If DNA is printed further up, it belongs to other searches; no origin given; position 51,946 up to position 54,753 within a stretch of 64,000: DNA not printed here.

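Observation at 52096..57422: Coupled pair of membrane-anchored TPR-C39 peptidase paralogs: one intact, one pseudo-peptidase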

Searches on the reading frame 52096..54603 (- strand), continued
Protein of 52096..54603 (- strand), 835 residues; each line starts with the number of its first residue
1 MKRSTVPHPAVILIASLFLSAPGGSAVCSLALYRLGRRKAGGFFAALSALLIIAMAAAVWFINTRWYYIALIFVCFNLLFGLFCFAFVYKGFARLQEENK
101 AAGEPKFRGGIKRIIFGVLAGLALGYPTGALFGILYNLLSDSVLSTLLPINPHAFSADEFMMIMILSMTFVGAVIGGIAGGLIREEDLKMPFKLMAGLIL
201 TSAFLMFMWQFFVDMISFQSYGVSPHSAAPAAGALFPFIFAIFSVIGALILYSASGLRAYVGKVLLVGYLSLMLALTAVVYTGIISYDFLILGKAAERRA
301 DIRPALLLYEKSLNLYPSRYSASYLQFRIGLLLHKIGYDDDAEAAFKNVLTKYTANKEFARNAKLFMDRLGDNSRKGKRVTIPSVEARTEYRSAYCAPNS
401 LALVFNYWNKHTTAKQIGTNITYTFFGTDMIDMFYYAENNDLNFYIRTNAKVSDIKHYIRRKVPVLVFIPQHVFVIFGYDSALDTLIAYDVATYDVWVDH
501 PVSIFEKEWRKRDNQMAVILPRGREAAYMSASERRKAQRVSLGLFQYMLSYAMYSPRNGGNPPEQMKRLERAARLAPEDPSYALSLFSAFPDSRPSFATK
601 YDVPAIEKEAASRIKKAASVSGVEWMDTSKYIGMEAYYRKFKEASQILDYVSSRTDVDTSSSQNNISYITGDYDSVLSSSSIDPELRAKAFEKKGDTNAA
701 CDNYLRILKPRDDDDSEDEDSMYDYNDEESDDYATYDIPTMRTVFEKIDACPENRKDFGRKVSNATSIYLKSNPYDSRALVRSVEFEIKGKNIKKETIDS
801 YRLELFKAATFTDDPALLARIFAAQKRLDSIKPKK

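Call 51: search_protein_families(library=pfam, proteins=[L024:1020-3026:+, L024:10307-11002:+, L024:12213-13109:+, L024:3067-5145:-, L024:14032-16542:+, L024:11404-12309:+, L024:11079-11390:+, L024:13116-13775:-], max_evalue=0.001)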
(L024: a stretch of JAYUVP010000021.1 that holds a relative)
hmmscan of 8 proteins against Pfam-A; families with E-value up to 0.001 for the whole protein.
L024:1020-3026:+ (668 aa): 5 families
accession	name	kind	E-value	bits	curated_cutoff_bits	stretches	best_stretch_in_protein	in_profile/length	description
PF01134.28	GIDA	-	7.1e-149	496.6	22.1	1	59-447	1-389/391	Glucose inhibited division protein A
PF13932.14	SAM_GIDA_C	-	9e-20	70.7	27.1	1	610-664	3-57/57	tRNA modifying enzyme MnmG/GidA C-terminal helical bundle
PF21680.2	GIDA_C_1st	-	2.7e-08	34.9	24.7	1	514-604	5-96/96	tRNA modifying enzyme MnmG/GidA C-terminal helical domain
PF12831.13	FAD_oxidored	-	1e-05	25.5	27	1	59-176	1-110/416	FAD dependent oxidoreductase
PF07992.20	Pyr_redox_2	-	4.7e-05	23.4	26.1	1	58-101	1-45/291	Pyridine nucleotide-disulphide oxidoreductase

L024:10307-11002:+ (231 aa): 0 families

L024:12213-13109:+ (298 aa): 3 families
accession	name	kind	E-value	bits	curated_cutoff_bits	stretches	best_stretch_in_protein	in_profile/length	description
PF12679.13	ABC2_membrane_2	-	4.7e-14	52.7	27.2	1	36-296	1-282/283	ABC-2 family transporter protein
PF12730.13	ABC2_membrane_4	-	3.1e-05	24.5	27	1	49-204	12-177/179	ABC-2 family transporter protein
PF01061.29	ABC2_membrane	-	3.6e-05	23.8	26.9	1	35-191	3-157/211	ABC-2 type transporter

L024:3067-5145:- (692 aa): 3 families
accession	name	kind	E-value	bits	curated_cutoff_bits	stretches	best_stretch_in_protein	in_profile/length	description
PF02397.22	Bac_transf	-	3.9e-46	157.3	27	2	82-232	36-174/179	Bacterial sugar transferase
PF11959.13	DUF3473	-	2.9e-38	131.2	29.6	1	518-646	1-128/130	Domain of unknown function (DUF3473)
PF01522.26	Polysacc_deac_1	-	6.5e-20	71.8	23.1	1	408-502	18-112/124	Polysaccharide deacetylase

L024:14032-16542:+ (836 aa): 0 families

L024:11404-12309:+ (301 aa): 2 families
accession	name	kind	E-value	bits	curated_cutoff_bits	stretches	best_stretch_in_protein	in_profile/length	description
PF00005.33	ABC_tran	-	3.2e-24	86.5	25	1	23-165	1-136/137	ABC transporter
PF13304.12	AAA_21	-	2.5e-11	44.6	27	1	135-195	235-298/304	AAA domain, putative AbiEii toxin, Type IV TA system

L024:11079-11390:+ (103 aa): 1 family
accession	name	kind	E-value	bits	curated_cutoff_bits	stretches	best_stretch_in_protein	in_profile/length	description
PF07690.21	MFS_1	-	6e-05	22.5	33.4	1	6-100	174-271/347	Major Facilitator Superfamily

L024:13116-13775:- (219 aa): 3 families
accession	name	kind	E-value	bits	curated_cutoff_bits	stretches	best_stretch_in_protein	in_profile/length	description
PF02834.22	LigT_PEase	-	9.1e-25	87.1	23.3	2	117-190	9-84/87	LigT like Phosphoesterase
PF13563.12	2_5_RNA_ligase2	-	5.4e-16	59.4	27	1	60-177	26-141/152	2'-5' RNA ligase superfamily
PF10469.15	AKAP7_NLS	-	2.1e-07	31.5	24.4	1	34-153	18-151/208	AKAP7 2'5' RNA ligase-like domain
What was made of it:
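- Fibrobacteria loci carry an ABC-2 transporter about 1 kb downstream (call 51).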

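Call 53: search_solved_structures(query=A1, max_evalue=1, show_alignments=3)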
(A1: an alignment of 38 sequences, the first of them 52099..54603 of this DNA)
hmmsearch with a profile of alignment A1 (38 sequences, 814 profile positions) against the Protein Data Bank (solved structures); distinct sequences matched with E-value up to 1: 276 (the best 60 are shown).
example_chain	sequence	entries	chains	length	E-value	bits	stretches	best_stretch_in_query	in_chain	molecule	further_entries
9qhb_A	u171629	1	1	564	2.7e-61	211.6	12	622-714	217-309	Engineered tetratricopeptide repeat protein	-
8bu0_A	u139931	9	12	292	1.5e-30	109.9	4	622-714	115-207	Consensus tetratricopeptide repeat protein | Crystal structure of an 8-repeat consensus TPR superhelix with Zinc. | Monomer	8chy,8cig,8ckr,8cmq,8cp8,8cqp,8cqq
9qhc_A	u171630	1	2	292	5.6e-24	88.2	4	622-714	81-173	Engineered tetratricopeptide repeat protein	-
6xt9_D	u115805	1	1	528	5.7e-14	55.1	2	612-716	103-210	Bardet-Biedl syndrome 4 protein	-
6vbu_4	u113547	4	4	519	7.1e-14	54.8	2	612-716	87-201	Bardet-Biedl syndrome 4 protein homolog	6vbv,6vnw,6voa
8fgw_D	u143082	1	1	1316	1.1e-13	54.1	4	586-736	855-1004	Tetratricopeptide repeat protein 21B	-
8bbe_D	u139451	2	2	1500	6.5e-13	51.6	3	586-736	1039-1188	SNAP-tag,Tetratricopeptide repeat protein 21B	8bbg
8ch0_A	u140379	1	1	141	1.2e-12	50.8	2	652-714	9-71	Consensus tetratricopeptide repeat protein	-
2fo7_A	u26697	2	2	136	1.4e-12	50.4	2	650-712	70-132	SYNTHETIC CONSENSUS TPR PROTEIN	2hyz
7obi_A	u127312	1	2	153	3.3e-12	49.3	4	288-319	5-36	CTPR-rv4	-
6een_A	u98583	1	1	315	3.6e-12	49.1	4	591-708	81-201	Designer Pentatricopeptide Protein dPPR10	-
6een_B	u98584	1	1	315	7.3e-12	48.1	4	591-709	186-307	Designer Pentatricopeptide Protein dPPR10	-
6frk_r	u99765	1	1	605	1.1e-10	44.2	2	591-725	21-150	Signal recognition particle subunit SRP72,Signal recognition particle subunit SRP72,Signal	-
9gzg_A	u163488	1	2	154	1.7e-10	43.6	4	292-318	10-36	Engineered CTPR protein with glutamic acids for conductivity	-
7obq_z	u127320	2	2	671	1.8e-10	43.5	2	591-725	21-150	Signal recognition particle subunit SRP72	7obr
7rqf_A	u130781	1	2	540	4.5e-10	42.2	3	589-729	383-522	TPR repeat-containing protein PA4667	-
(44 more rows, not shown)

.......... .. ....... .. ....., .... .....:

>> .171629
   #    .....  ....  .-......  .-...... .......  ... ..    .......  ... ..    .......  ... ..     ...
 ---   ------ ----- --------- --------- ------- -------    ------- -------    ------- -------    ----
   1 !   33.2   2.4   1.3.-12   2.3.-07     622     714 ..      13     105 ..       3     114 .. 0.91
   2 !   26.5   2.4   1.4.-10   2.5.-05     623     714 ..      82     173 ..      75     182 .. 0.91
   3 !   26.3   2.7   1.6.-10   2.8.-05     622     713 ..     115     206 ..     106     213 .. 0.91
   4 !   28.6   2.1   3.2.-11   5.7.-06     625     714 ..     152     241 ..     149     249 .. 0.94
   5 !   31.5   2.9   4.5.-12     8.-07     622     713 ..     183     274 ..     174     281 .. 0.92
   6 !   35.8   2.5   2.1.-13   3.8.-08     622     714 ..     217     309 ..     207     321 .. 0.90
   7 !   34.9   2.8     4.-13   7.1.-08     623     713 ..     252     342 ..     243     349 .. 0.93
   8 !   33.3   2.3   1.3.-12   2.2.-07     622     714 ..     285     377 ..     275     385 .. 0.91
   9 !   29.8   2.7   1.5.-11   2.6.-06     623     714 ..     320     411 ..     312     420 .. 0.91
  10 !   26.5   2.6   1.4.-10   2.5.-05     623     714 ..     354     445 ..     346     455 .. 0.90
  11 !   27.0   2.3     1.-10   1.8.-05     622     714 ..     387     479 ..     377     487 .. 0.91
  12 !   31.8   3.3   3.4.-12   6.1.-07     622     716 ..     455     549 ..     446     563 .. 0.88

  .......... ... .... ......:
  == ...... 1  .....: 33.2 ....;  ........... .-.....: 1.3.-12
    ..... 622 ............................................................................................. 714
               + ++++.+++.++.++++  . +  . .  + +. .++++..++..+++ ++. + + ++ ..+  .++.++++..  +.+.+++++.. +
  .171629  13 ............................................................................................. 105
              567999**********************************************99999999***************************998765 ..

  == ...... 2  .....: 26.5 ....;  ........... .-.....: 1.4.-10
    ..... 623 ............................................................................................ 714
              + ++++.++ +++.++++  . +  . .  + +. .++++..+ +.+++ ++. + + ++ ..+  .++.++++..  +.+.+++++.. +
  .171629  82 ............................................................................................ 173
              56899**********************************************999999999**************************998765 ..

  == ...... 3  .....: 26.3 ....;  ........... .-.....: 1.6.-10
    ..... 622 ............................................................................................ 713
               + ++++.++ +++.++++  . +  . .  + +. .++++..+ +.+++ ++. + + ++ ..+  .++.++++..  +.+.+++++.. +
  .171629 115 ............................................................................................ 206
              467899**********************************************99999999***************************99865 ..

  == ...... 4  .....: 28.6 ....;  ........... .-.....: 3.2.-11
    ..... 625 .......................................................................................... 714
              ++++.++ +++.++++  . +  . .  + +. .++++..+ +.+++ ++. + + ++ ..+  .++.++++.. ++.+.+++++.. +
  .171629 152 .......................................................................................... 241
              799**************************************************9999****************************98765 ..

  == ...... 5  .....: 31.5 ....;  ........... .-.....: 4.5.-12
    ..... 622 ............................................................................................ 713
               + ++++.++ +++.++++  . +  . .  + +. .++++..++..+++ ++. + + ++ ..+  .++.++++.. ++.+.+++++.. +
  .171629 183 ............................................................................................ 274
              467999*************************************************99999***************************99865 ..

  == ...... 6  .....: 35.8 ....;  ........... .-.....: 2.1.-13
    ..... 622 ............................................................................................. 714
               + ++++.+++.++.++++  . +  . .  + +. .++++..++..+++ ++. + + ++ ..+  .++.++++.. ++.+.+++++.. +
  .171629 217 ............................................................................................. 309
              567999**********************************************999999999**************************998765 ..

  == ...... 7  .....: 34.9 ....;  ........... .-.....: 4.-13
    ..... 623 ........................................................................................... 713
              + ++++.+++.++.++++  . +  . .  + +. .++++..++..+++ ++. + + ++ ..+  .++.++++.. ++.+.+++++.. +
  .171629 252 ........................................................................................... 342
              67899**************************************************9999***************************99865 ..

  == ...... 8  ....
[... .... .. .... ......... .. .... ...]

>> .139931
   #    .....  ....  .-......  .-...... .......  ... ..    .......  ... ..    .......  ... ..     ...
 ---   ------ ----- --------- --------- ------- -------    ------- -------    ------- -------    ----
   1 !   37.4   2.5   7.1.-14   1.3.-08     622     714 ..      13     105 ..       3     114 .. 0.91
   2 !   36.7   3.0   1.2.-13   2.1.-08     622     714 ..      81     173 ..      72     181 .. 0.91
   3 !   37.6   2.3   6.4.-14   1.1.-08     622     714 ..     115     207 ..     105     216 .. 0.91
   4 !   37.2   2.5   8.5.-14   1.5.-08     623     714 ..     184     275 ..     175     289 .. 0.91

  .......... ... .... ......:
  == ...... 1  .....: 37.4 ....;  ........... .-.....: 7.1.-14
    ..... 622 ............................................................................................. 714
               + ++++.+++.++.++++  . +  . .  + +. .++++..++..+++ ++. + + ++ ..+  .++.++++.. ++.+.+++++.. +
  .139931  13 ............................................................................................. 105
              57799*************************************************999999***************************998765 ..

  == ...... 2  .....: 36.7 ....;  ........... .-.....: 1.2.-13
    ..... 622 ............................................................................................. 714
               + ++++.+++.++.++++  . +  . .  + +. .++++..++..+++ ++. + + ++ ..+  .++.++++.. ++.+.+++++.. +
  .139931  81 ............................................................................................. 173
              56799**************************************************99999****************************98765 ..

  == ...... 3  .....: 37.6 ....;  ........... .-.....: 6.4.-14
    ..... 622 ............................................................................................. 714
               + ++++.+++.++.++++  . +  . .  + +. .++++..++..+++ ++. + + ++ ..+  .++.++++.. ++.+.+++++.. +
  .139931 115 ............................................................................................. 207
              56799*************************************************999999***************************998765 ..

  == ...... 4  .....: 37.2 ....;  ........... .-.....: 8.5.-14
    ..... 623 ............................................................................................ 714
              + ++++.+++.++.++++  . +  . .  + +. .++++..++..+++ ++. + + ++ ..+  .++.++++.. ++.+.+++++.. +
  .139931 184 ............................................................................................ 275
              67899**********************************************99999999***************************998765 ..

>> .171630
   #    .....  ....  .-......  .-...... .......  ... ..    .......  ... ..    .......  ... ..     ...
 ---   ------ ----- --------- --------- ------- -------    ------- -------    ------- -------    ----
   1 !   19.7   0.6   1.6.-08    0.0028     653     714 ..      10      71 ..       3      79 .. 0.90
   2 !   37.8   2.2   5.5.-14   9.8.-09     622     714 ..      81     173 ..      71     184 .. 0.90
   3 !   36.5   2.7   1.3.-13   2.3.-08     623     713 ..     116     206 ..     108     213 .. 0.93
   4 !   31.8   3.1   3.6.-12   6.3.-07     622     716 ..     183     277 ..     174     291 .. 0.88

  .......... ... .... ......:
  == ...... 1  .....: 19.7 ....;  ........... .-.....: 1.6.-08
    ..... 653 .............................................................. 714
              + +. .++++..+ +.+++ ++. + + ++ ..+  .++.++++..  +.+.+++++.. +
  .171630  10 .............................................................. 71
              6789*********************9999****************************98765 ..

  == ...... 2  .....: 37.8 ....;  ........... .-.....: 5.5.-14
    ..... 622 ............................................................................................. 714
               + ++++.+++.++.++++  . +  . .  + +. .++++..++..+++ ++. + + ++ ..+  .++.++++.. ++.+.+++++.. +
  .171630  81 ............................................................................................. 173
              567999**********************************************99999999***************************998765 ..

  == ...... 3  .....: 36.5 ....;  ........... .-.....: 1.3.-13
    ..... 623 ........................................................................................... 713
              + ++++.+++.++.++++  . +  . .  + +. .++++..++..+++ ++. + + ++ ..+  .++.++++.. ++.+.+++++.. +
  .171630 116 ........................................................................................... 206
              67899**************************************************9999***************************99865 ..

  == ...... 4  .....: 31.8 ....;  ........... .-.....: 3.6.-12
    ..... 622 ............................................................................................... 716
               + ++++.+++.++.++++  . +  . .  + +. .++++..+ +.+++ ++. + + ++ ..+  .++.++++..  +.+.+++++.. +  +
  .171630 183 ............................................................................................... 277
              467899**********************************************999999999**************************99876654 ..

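Call 57: list_cluster_members(proteins=[P0100, window:52099-54603:-, P0001, P0003, P0004, P0005, P0006, P0007, P0011, P0013])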
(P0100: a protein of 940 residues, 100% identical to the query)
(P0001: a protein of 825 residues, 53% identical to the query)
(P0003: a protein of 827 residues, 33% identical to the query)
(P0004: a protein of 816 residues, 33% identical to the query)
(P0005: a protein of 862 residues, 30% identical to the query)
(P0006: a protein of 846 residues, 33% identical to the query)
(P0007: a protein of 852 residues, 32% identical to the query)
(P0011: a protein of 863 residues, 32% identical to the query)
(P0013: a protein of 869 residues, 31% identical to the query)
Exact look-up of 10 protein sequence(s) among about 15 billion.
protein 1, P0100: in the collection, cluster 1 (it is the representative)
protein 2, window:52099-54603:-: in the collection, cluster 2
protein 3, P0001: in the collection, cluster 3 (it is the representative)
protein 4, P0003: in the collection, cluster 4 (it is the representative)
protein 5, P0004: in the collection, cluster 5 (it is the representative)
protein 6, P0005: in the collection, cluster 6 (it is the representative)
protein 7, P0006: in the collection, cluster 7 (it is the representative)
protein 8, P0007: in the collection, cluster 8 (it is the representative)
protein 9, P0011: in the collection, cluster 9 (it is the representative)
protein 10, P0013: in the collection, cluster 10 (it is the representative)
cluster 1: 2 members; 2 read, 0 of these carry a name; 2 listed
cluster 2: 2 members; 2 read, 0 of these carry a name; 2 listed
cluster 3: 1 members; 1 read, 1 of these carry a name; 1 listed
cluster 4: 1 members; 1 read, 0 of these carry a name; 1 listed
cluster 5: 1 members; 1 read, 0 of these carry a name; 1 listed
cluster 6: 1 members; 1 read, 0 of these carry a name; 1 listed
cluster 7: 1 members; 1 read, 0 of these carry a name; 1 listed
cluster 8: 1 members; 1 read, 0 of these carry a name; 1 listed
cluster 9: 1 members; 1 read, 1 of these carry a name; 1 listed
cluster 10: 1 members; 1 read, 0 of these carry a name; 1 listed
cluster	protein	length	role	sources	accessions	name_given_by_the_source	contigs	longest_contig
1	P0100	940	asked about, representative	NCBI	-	-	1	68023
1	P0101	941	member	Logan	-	-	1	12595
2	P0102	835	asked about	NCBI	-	-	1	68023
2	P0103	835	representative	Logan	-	-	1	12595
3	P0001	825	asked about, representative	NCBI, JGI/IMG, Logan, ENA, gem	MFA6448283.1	MAG: hypothetical protein WCX65_02345 [bacterium]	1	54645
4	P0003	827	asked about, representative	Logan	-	-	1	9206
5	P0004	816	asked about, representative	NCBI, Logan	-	-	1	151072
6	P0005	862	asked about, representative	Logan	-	-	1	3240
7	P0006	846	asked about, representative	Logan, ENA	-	-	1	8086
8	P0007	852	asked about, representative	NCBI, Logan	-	-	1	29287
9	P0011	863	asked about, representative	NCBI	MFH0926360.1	MAG: C39 family peptidase [bacterium]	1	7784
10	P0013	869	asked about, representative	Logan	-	-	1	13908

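Call 59: search_protein_families(library=pfam, proteins=[L027:1481-5956:+, L056:1927-6363:+, L050:1-7647:+, L055:4498-7203:+, L025:6141-7565:+], max_evalue=0.001)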
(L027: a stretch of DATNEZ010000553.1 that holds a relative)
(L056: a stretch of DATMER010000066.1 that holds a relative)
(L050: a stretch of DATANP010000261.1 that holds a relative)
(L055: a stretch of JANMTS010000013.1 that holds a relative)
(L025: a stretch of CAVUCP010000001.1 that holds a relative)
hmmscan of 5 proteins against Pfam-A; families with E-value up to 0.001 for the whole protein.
L027:1481-5956:+ (1492 aa): 0 families

L056:1927-6363:+ (1479 aa): 0 families

L050:1-7647:+ (2549 aa): 0 families

L055:4498-7203:+ (902 aa): 0 families

L025:6141-7565:+ (475 aa): 1 family
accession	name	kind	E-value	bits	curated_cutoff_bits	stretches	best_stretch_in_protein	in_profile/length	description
PF01098.24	FTSW_RODA_SPOVE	-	2.7e-89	300.1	26.4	1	108-461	6-353/356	Cell cycle protein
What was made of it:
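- Tried and rejected: The long upstream 'ORFs' in Acidobacteriota and Binatia loci are not N-terminal extensions of B. They have no Pfam content and are probably over-extended frames in high-GC DNA (call 59).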

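Call 78: search_protein_families(library=padloc, proteins=[window:52099-54603:-], max_evalue=0.01)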
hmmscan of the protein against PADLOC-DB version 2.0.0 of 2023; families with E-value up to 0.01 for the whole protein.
window:52099-54603:- (835 aa): 0 families
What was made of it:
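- On Known anti-phage defence systems (PADLOC-DB): No hits for either protein (call 78).
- Tried and rejected: PADLOC gave no hit (call 78).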
